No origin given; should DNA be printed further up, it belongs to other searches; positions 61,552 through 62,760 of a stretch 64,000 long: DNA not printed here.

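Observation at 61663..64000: Unlisted giant modular gene made of tandem copies of an unassigned ~300-aa domain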

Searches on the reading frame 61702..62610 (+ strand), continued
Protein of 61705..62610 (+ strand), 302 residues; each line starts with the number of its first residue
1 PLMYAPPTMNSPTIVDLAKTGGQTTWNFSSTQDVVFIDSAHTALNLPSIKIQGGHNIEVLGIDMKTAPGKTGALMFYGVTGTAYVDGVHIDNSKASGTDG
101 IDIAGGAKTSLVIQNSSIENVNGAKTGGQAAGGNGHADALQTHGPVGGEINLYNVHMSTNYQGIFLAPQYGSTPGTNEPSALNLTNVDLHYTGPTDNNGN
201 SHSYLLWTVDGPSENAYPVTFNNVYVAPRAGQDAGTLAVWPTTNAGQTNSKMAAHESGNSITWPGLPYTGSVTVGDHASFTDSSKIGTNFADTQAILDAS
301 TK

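Call 68: find_encoding_contigs(protein=P0016, flank=10000, max_places=1)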
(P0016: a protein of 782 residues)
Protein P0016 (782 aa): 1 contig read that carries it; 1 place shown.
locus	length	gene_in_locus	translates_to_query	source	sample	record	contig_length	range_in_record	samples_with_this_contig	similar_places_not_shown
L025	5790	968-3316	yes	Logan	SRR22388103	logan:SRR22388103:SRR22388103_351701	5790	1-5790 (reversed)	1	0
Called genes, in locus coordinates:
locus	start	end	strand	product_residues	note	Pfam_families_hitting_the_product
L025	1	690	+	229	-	?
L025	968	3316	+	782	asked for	PF00353:HemolysinCabind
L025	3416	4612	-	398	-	-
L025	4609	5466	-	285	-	PF01814:Hemerythrin, PF00072:Response_reg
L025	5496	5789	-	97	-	?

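Call 69: find_encoding_contigs(protein=P0021, flank=10000, max_places=1)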
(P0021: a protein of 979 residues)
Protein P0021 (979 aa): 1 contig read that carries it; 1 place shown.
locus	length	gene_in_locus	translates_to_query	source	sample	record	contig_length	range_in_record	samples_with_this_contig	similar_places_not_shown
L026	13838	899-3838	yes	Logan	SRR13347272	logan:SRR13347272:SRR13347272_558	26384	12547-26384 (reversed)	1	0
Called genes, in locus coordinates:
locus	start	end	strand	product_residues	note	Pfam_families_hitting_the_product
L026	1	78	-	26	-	?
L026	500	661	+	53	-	-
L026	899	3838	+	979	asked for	PF00353:HemolysinCabind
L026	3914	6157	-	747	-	PF02706:Wzz, PF01656:CbiA (weak), PF10609:ParA (faint), PF13614:AAA_31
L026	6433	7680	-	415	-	PF04932:Wzy_C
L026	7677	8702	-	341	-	PF00535:Glycos_transf_2, PF13641:Glyco_tranf_2_3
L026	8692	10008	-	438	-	PF13440:Polysacc_synt_3 (weak)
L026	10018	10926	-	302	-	PF01565:FAD_binding_4, PF02873:MurB_C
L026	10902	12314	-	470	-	PF00275:EPSP_synthase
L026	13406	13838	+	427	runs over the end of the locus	PF00353:HemolysinCabind (weak)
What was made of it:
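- P0021 abuts a Wzz/Wzy/GT2/flippase cluster (call 69).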

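Call 86: find_encoding_contigs(protein=P0159, flank=10000, max_places=3)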
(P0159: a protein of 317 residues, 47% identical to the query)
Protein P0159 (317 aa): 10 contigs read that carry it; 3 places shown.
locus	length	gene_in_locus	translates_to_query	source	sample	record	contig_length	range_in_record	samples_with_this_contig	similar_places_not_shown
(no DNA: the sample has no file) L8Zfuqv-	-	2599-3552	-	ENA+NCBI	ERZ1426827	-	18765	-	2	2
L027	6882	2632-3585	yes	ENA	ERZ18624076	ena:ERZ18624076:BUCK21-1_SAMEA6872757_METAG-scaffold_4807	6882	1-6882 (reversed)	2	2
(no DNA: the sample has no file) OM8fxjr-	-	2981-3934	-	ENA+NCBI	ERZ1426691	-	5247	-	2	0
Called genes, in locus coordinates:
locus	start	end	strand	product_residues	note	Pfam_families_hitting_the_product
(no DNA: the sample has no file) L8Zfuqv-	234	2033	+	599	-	PF00270:DEAD, PF00271:Helicase_C, PF16124:RecQ_Zn_bind, PF09382:RQC, PF00570:HRDC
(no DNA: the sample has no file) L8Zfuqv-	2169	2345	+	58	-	PF07043:DUF1328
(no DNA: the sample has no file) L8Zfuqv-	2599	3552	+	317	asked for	-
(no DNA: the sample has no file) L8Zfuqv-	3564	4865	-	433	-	PF13649:Methyltransf_25 (faint), PF22458:RsmF-B_ferredox, PF01189:Methyltr_RsmB-F, PF01209:Ubie_methyltran (weak), PF13847:Methyltransf_31 (weak)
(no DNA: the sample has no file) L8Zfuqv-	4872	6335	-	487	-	PF00478:IMPDH, PF00571:CBS, PF03060:NMO, PF01070:FMN_dh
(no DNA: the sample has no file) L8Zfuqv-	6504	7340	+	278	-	PF00561:Abhydrolase_1, PF12146:Hydrolase_4, PF12697:Abhydrolase_6, PF06821:Ser_hydrolase (faint)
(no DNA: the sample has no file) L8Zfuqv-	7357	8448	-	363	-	PF02628:COX15-CtaA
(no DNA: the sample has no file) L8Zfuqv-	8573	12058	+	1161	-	PF27156:RP005_N, PF07992:Pyr_redox_2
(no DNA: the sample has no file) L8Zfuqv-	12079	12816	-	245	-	PF08238:Sel1 (weak)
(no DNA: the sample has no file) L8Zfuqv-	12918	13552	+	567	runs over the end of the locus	PF00989:PAS (weak), PF08448:PAS_4, PF13426:PAS_9 (faint), PF08447:PAS_3, PF00563:EAL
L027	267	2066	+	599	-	PF00270:DEAD, PF00271:Helicase_C, PF16124:RecQ_Zn_bind, PF09382:RQC, PF00570:HRDC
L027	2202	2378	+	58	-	PF07043:DUF1328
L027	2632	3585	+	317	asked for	-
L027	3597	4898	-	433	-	PF13649:Methyltransf_25 (faint), PF22458:RsmF-B_ferredox, PF01189:Methyltr_RsmB-F, PF01209:Ubie_methyltran (weak), PF13847:Methyltransf_31 (weak)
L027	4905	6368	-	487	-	PF00478:IMPDH, PF00571:CBS, PF03060:NMO, PF01070:FMN_dh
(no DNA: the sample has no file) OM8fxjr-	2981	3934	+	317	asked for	-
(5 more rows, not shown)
